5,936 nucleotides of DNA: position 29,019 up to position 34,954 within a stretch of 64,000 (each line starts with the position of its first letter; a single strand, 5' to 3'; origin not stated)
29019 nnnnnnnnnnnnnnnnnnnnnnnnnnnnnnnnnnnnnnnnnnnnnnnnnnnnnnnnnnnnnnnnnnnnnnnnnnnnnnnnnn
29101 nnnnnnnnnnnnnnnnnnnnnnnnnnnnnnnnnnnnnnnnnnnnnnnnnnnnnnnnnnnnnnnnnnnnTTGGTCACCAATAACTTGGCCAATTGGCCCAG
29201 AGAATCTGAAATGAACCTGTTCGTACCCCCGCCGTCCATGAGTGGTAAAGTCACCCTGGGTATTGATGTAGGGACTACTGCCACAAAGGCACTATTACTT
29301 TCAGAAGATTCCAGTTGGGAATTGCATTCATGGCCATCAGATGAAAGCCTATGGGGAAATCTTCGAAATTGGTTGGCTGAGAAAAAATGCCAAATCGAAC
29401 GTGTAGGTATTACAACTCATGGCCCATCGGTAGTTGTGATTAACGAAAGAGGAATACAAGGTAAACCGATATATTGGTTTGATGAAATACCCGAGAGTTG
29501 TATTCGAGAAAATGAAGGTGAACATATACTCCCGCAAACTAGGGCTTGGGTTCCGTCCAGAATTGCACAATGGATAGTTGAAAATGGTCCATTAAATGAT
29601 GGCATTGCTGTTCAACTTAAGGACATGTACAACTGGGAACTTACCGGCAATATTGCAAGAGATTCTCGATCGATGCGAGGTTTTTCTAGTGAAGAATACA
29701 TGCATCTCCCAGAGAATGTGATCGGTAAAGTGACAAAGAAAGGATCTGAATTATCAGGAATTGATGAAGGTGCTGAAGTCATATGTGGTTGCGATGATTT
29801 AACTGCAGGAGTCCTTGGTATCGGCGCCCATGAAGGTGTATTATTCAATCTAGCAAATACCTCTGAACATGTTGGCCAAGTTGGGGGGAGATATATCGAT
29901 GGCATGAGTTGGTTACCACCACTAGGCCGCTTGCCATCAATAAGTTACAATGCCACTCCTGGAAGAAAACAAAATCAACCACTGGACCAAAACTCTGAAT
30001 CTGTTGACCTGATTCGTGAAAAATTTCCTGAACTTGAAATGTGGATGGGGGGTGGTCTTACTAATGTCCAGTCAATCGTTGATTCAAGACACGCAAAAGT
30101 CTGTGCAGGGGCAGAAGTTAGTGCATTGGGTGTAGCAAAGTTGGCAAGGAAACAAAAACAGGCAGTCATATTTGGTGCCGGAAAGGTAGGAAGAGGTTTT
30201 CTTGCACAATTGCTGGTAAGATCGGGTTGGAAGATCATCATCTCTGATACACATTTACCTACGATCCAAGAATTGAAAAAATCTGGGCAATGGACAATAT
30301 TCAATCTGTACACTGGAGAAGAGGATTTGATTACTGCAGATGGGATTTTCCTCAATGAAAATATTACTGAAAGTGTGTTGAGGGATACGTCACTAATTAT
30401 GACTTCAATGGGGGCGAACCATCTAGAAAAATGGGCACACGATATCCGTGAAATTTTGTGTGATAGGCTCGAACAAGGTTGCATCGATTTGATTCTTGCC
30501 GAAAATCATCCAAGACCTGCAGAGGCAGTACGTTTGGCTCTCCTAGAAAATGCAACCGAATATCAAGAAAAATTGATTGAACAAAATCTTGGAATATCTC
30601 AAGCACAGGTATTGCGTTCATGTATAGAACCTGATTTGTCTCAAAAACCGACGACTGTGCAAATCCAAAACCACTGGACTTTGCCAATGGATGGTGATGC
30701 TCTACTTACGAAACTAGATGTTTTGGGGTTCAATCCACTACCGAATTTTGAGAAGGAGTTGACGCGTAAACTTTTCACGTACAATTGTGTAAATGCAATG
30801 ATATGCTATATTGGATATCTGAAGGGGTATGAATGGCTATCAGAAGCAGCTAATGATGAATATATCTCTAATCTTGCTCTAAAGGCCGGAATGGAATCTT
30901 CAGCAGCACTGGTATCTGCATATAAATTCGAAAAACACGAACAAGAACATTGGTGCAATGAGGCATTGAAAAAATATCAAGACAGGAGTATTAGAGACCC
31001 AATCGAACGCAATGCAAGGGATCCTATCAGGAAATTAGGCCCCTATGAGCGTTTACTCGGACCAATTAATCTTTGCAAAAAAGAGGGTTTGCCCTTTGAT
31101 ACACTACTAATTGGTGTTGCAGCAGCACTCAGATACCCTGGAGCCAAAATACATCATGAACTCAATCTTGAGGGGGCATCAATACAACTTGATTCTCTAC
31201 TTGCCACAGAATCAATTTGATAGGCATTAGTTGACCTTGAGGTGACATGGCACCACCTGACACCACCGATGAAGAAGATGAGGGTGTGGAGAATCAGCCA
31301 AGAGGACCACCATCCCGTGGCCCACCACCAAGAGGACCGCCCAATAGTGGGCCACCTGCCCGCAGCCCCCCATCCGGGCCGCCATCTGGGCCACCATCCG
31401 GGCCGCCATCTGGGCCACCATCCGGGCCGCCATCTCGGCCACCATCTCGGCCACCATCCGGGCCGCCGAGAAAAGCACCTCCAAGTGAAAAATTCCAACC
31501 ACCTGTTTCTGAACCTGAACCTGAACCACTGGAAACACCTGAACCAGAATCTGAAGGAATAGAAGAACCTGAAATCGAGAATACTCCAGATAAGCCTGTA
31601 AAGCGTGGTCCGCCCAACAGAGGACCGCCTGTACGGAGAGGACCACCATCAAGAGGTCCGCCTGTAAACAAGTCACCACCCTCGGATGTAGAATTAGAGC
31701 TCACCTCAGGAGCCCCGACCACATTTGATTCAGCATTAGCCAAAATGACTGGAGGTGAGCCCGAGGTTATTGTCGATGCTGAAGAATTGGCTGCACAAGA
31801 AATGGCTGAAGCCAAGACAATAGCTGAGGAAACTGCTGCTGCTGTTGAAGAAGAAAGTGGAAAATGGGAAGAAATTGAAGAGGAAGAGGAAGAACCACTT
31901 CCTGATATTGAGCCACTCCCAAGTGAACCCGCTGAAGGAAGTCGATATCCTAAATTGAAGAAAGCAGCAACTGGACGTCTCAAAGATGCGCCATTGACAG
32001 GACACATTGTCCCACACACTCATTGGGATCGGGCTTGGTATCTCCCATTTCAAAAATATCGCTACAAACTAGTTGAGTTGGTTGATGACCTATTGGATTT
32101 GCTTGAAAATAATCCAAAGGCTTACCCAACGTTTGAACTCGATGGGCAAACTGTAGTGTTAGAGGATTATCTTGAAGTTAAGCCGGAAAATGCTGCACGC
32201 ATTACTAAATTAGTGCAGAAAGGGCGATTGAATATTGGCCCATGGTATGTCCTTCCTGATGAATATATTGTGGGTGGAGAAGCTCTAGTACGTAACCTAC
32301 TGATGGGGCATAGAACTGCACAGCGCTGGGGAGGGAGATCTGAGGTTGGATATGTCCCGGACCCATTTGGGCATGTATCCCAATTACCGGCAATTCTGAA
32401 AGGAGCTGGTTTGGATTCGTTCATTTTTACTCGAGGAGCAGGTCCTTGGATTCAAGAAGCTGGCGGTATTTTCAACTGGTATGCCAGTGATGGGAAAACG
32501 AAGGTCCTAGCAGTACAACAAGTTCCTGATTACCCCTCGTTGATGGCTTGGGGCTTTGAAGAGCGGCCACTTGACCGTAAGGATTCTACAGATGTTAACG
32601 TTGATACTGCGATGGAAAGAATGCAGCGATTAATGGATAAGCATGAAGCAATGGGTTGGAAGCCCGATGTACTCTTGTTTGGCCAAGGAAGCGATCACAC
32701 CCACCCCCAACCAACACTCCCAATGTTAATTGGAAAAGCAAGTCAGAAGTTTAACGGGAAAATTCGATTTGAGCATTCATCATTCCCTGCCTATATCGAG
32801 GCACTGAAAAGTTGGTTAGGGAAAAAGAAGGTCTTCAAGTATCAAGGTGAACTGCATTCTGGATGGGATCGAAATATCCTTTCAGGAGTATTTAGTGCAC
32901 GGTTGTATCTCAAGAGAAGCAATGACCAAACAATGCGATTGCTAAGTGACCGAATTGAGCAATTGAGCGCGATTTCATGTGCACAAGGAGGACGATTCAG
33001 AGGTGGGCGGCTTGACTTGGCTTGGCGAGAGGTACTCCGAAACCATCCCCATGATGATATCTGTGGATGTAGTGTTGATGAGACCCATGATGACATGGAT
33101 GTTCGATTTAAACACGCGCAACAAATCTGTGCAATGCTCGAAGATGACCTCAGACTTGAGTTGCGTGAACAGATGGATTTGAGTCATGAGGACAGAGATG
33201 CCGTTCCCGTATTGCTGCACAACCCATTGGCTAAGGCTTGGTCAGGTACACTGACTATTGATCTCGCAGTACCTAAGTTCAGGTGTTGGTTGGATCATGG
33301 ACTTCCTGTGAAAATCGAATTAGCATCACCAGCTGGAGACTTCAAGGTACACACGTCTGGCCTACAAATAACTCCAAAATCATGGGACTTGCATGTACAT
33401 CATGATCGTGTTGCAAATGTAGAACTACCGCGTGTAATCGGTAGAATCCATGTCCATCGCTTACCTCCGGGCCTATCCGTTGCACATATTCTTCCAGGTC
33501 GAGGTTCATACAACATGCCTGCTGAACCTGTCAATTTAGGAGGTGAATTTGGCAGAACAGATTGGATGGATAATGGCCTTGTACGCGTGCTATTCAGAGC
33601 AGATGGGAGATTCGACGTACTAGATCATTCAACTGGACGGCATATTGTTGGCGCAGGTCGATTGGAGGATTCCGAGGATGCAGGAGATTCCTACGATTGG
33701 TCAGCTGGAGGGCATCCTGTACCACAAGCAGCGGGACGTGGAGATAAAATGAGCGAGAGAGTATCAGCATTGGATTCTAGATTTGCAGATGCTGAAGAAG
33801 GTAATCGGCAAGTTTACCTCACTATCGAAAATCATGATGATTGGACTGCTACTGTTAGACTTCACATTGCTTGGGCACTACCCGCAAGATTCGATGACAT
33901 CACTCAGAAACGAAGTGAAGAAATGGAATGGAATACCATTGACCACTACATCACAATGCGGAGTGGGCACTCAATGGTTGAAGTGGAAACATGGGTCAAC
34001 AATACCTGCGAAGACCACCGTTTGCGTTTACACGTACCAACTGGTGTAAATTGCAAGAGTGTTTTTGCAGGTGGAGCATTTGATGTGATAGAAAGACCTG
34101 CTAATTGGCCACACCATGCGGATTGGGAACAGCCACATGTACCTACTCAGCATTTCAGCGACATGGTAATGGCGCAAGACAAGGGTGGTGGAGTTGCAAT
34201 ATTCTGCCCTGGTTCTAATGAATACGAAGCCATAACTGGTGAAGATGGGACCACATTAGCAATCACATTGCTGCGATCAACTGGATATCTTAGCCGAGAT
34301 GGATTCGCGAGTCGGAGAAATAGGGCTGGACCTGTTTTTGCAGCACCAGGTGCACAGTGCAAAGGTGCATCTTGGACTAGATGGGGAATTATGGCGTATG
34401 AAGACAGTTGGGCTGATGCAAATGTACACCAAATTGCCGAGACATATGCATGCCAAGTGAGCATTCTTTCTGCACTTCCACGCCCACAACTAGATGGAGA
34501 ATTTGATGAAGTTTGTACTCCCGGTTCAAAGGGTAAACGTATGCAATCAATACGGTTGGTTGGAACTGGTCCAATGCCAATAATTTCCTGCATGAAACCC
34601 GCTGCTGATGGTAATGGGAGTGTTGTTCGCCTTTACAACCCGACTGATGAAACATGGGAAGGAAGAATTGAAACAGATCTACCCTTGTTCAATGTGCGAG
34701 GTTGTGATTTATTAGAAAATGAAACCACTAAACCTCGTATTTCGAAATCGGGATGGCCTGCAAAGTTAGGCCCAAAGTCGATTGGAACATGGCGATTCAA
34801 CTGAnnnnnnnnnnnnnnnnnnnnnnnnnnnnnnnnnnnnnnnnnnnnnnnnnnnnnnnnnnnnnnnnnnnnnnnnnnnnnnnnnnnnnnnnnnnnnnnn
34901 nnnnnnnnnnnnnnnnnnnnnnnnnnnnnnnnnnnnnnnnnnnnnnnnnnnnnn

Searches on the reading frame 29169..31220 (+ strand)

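Call 69: search_protein_families(library=pfam, proteins=[window:29169-31220:+], max_evalue=0.0001)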
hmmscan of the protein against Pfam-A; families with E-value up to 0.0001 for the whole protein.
window:29169-31220:+ (683 aa): 2 families
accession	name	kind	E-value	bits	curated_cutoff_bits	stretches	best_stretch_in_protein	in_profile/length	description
PF08125.19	Mannitol_dh_C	-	2e-22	80.1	30.7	1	532-657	7-128/190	Mannitol dehydrogenase C-terminal domain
PF01232.29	Mannitol_dh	-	2e-13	51.3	27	1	331-481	2-158/199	Mannitol dehydrogenase Rossmann domain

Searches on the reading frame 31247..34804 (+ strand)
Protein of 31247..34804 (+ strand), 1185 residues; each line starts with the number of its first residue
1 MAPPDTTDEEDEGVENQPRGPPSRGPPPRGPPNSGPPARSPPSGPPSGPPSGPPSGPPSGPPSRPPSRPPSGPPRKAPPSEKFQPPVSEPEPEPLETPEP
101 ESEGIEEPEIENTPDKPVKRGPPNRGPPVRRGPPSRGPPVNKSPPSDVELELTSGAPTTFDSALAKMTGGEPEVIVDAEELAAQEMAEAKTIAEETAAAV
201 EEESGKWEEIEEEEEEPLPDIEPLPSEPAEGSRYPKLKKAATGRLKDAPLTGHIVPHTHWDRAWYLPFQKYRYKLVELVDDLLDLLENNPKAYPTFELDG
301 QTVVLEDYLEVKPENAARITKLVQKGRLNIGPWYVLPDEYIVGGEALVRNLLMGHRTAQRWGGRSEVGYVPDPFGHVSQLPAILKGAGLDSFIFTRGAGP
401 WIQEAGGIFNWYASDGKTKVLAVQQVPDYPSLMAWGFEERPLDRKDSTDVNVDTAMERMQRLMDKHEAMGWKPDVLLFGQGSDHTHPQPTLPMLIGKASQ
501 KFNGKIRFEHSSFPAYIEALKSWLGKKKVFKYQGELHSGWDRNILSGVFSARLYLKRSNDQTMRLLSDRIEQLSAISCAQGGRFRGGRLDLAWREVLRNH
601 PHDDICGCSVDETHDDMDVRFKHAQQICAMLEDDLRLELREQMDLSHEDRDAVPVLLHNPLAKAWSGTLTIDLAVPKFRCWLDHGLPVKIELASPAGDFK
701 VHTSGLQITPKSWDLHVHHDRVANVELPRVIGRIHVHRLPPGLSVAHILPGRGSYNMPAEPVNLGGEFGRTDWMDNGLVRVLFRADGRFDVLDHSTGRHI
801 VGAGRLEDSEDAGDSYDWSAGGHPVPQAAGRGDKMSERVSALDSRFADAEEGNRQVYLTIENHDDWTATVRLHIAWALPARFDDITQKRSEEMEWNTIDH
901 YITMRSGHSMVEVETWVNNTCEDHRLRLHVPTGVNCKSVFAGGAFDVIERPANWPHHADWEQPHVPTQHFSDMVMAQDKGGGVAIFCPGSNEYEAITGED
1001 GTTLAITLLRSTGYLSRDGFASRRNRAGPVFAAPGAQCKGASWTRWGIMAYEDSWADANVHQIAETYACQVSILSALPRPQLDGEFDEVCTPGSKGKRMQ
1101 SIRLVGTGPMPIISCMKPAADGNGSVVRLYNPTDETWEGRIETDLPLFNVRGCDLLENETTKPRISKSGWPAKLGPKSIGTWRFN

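Call 69: search_protein_families(library=pfam, proteins=[window:31247-34804:+], max_evalue=0.0001)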
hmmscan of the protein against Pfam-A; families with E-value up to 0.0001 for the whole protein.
window:31247-34804:+ (1185 aa): 4 families
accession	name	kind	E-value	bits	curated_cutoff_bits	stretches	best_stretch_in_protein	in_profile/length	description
PF01074.27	Glyco_hydro_38N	-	5.3e-39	134.7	25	1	253-532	3-269/270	Glycosyl hydrolases family 38 N-terminal domain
PF07748.19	Glyco_hydro_38C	-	3.3e-10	41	25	1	775-1013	2-201/206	Glycosyl hydrolases family 38 C-terminal domain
PF09261.16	Alpha-mann_mid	-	3.6e-10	40.2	31.1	1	546-631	4-88/96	Alpha mannosidase middle domain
PF17677.7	Glyco_hydro38C2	-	3.4e-08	33.9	22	1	1112-1181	3-71/72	Glycosyl hydrolases family 38 C-terminal beta sandwich domain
